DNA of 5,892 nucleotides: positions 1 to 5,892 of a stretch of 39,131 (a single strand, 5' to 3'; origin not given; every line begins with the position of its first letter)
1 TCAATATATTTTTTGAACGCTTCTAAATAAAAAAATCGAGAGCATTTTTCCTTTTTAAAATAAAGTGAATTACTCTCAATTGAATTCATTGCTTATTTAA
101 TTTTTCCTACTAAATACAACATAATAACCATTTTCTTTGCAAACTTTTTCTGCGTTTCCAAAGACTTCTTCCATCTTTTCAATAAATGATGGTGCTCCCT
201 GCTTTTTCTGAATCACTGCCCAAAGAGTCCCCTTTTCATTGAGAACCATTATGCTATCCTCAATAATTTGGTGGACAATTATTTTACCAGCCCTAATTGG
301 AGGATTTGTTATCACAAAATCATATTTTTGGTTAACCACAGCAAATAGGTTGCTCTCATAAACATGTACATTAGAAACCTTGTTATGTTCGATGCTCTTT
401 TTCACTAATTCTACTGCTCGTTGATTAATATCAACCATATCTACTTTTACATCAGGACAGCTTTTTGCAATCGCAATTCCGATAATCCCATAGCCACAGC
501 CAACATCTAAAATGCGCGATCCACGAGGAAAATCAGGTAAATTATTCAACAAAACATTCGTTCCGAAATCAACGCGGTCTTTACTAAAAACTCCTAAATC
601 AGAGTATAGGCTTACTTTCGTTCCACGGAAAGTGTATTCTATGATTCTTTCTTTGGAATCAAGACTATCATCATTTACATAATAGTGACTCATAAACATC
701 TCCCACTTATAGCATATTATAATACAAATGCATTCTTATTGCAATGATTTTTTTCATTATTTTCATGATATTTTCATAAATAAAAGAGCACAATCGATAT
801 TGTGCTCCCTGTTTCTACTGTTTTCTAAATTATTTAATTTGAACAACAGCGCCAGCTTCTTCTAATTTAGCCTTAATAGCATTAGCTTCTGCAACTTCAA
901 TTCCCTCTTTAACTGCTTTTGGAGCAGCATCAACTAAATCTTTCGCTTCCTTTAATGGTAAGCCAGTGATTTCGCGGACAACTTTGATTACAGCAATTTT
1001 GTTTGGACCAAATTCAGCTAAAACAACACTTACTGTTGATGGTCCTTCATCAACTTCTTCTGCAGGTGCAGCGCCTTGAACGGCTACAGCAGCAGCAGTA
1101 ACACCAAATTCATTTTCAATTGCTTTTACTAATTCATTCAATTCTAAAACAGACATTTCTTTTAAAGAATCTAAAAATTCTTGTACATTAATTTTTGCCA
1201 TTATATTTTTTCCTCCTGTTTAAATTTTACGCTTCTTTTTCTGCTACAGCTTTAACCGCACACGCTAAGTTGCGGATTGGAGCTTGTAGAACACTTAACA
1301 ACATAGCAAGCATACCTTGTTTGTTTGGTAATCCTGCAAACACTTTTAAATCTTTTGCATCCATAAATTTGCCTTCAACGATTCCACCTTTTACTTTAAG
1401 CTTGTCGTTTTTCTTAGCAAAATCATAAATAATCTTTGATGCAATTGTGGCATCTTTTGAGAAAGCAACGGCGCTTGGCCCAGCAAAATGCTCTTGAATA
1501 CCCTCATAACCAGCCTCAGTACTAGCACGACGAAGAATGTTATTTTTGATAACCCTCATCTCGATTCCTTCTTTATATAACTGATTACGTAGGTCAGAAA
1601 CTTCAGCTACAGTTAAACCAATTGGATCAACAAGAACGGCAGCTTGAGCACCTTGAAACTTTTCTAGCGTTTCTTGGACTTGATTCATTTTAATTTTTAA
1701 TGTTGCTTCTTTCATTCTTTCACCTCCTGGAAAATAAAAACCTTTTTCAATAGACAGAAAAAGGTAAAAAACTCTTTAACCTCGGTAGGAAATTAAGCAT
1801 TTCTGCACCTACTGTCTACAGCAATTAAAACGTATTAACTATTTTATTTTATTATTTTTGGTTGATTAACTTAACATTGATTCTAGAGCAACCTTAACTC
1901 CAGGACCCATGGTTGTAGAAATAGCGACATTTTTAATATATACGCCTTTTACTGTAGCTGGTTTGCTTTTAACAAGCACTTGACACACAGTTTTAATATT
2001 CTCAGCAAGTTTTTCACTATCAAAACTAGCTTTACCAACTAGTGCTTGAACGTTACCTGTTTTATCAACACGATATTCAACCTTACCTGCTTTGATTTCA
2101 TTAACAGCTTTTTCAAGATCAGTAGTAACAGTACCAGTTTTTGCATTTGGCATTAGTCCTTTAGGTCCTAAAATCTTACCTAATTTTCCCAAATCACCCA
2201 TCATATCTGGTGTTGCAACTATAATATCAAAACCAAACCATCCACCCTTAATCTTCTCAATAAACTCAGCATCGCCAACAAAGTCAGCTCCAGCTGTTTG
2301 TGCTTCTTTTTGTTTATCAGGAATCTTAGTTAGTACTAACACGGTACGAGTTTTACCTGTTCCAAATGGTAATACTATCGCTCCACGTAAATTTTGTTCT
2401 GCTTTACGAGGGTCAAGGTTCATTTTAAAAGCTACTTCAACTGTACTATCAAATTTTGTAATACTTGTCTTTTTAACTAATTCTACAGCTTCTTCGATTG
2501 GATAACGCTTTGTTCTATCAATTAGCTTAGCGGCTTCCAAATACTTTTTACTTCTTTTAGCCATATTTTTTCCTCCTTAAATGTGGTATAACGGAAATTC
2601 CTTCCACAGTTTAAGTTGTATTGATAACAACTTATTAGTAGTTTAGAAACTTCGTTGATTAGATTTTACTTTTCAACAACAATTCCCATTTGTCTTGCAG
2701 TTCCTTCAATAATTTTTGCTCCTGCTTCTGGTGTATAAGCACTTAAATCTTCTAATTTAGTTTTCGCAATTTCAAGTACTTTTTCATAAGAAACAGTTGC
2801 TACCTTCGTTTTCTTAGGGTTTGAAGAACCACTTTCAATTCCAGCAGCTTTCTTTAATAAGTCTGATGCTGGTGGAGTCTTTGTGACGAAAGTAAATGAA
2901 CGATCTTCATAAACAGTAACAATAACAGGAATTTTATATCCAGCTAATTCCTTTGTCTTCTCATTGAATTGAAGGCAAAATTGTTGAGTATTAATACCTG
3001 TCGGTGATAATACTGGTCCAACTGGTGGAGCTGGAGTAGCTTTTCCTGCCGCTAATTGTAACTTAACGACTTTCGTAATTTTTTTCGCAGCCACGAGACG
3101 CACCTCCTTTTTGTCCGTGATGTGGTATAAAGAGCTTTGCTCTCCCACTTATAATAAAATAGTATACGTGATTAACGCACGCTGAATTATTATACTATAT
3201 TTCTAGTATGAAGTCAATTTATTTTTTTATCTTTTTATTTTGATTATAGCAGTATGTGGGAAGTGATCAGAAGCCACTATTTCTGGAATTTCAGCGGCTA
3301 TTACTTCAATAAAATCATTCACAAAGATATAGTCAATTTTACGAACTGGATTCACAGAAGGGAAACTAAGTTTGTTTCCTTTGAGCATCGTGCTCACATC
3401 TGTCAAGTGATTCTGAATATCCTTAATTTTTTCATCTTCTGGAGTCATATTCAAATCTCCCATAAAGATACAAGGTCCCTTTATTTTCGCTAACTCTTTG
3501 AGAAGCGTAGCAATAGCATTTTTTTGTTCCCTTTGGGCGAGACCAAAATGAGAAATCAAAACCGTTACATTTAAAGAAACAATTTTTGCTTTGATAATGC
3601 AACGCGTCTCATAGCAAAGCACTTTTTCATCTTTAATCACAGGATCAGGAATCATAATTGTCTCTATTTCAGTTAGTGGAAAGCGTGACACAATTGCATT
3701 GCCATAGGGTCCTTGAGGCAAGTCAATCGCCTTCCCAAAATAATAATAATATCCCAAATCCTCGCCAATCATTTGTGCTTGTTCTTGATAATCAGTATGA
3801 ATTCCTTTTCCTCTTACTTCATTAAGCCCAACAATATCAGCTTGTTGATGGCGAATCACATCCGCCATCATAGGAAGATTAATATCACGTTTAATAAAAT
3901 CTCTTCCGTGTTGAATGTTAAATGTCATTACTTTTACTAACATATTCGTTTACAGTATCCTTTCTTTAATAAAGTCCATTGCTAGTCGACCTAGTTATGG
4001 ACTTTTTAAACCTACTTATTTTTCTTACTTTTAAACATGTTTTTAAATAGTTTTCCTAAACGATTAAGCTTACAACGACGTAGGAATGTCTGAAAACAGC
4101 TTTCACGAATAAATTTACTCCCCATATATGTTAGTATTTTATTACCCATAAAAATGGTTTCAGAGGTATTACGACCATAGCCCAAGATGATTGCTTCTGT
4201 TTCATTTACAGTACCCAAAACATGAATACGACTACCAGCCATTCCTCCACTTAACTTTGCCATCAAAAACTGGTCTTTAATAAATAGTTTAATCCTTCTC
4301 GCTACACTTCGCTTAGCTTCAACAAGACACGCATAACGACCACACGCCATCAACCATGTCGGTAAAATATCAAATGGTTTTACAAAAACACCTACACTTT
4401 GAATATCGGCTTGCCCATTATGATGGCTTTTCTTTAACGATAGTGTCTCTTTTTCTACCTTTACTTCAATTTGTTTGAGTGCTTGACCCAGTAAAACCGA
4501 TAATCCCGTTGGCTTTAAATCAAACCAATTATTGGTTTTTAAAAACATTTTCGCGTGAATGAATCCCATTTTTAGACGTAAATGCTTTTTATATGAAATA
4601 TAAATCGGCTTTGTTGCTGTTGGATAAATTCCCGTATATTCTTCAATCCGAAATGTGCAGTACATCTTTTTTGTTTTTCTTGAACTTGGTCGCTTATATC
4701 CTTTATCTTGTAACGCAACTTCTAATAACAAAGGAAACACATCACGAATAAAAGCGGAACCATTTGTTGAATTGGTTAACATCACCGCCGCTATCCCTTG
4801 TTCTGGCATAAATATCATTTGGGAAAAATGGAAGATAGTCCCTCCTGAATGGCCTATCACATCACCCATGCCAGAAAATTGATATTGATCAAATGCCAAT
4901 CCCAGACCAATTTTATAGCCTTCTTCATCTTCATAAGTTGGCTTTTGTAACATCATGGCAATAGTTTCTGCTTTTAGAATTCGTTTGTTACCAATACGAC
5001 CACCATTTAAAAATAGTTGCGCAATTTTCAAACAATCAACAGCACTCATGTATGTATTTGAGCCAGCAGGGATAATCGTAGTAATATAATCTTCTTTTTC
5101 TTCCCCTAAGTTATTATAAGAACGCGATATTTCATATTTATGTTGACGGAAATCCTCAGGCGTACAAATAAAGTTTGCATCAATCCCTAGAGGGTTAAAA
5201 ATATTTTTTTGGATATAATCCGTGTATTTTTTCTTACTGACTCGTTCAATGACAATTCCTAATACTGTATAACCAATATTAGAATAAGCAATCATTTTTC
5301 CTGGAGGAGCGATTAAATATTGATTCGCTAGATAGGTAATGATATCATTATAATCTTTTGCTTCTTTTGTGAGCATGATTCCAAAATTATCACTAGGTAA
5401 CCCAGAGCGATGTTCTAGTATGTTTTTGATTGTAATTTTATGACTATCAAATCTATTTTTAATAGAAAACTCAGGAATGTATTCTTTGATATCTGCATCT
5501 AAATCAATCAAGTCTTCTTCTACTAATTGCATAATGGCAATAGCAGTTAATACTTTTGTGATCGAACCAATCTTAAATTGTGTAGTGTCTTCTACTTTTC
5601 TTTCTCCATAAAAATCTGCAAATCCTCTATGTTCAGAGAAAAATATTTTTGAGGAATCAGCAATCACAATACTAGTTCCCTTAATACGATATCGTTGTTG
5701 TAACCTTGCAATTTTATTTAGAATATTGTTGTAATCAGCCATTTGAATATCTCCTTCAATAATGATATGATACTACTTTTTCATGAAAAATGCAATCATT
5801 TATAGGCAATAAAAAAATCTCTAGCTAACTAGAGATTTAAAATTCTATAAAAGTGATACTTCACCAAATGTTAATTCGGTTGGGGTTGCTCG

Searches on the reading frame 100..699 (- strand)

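Call 8: search_protein_families(library=pfam, proteins=[window:100-699:-], max_evalue=0.00001)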
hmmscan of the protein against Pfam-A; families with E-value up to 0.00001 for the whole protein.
window:100-699:- (200 aa): 11 families
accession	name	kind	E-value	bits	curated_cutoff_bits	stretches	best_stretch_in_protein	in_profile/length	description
PF05175.20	MTS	-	1.3e-49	168.5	23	1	29-195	2-169/170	Methyltransferase small domain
PF13847.12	Methyltransf_31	-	3.2e-13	50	27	1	60-195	4-109/145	Methyltransferase domain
PF06325.19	PrmA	-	1.6e-10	41.4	22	1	60-181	162-278/296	Ribosomal protein L11 methyltransferase (PrmA)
PF13649.12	Methyltransf_25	-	7.3e-10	39.9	27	1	63-131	1-70/97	Methyltransferase domain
PF08242.18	Methyltransf_12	-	1.8e-08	35.5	30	1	64-131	1-71/98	Methyltransferase domain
PF10294.15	Methyltransf_16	-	2.2e-08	34.5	21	1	60-113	47-100/174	Lysine methyltransferase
PF02390.23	Methyltransf_4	-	9e-08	32.2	24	1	63-122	5-64/173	Putative methyltransferase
PF13489.12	Methyltransf_23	-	6.9e-07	29.6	27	1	51-131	14-87/164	Methyltransferase domain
PF02527.21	GidB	-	9.2e-07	28.8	27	1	60-130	48-120/184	rRNA small subunit methyltransferase G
PF02475.24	TRM5-TYW2_MTfase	-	1.2e-06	29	28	1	60-158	37-132/164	TRM5/TYW2 methyltransferase domain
PF03602.21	Cons_hypoth95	-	8.8e-06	25.9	24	0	58-177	40-166/182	Conserved hypothetical protein 95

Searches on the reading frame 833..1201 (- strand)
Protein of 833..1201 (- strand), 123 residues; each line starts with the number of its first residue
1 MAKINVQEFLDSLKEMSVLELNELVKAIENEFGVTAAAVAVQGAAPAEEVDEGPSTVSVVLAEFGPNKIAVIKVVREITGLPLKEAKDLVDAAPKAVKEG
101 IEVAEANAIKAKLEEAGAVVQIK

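Call 8: search_protein_families(library=pfam, proteins=[window:833-1201:-], max_evalue=0.00001)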
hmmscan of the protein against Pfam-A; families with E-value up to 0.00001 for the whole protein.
window:833-1201:- (123 aa): 2 families
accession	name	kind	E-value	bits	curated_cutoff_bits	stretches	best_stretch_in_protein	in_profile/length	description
PF00542.24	Ribosomal_L12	-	1.2e-27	96.4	25.9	1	58-123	2-67/67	Ribosomal protein L7/L12 C-terminal domain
PF16320.10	Ribosomal_L12_N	-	1.1e-17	63.8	25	1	7-47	3-44/48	Ribosomal protein L7/L12 dimerisation domain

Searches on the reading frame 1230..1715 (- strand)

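Call 8: search_protein_families(library=pfam, proteins=[window:1230-1715:-], max_evalue=0.00001)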
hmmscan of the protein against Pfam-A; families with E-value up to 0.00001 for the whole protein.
window:1230-1715:- (162 aa): 1 family
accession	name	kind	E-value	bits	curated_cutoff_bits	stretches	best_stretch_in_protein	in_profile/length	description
PF00466.25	Ribosomal_L10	-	1.1e-21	77.1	22.8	1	9-101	6-100/100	Ribosomal protein L10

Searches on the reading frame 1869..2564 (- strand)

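Call 8: search_protein_families(library=pfam, proteins=[window:1869-2564:-], max_evalue=0.00001)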
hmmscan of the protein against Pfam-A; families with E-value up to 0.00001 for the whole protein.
window:1869-2564:- (232 aa): 1 family
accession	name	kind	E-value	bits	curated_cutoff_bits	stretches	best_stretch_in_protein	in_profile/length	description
PF00687.26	Ribosomal_L1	-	6.7e-66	222.1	32.2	1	30-221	1-198/198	Ribosomal protein L1p/L10e family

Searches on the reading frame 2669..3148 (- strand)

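Call 8: search_protein_families(library=pfam, proteins=[window:2669-3148:-], max_evalue=0.00001)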
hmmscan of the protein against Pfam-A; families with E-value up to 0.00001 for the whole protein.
window:2669-3148:- (160 aa): 2 families
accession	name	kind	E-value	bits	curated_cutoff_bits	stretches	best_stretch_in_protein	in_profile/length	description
PF03946.19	Ribosomal_L11_N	-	2.3e-26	91.7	32.9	1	28-85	1-58/58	Ribosomal protein L11, N-terminal domain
PF00298.24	Ribosomal_L11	-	5.5e-26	91.2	21.4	1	90-158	1-69/69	Ribosomal protein L11, RNA binding domain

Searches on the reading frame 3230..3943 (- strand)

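Call 8: search_protein_families(library=pfam, proteins=[window:3230-3943:-], max_evalue=0.00001)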
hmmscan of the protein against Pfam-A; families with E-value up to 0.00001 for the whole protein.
window:3230-3943:- (238 aa): 2 families
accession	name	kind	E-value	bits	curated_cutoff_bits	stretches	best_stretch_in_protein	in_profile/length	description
PF03372.29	Exo_endo_phos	-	3.3e-21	76.5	24.5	1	6-227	1-225/225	Endonuclease/Exonuclease/phosphatase family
PF23226.1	Exo_endo_phos_PGAP2IP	-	2.7e-13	50.2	27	1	25-177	25-171/239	PGAP2IP, C-terminal nuclease-like domain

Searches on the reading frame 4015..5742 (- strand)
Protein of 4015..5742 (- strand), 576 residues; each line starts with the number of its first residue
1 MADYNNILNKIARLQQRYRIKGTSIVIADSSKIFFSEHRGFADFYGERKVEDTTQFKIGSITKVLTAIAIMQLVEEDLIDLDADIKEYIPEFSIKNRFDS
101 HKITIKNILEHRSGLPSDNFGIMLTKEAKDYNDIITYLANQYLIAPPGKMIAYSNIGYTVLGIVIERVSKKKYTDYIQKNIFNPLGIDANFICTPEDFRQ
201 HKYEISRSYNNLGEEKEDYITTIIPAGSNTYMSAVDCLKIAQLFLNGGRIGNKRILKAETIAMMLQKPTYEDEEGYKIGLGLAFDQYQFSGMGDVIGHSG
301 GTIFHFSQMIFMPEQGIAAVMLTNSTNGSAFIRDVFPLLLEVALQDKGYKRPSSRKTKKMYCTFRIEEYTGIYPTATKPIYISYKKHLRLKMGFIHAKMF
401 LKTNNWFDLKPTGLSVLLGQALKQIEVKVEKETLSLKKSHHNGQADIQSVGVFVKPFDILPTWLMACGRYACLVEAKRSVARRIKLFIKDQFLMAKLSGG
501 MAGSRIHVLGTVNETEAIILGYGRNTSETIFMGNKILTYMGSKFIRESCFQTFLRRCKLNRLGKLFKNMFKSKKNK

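Call 8: search_protein_families(library=pfam, proteins=[window:4015-5742:-], max_evalue=0.00001)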
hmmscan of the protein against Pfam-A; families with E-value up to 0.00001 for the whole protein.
window:4015-5742:- (576 aa): 1 family
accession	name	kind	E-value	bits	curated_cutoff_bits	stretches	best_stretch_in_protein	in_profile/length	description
PF00144.29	Beta-lactamase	-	1.1e-58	199.4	27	1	10-331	4-316/329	Beta-lactamase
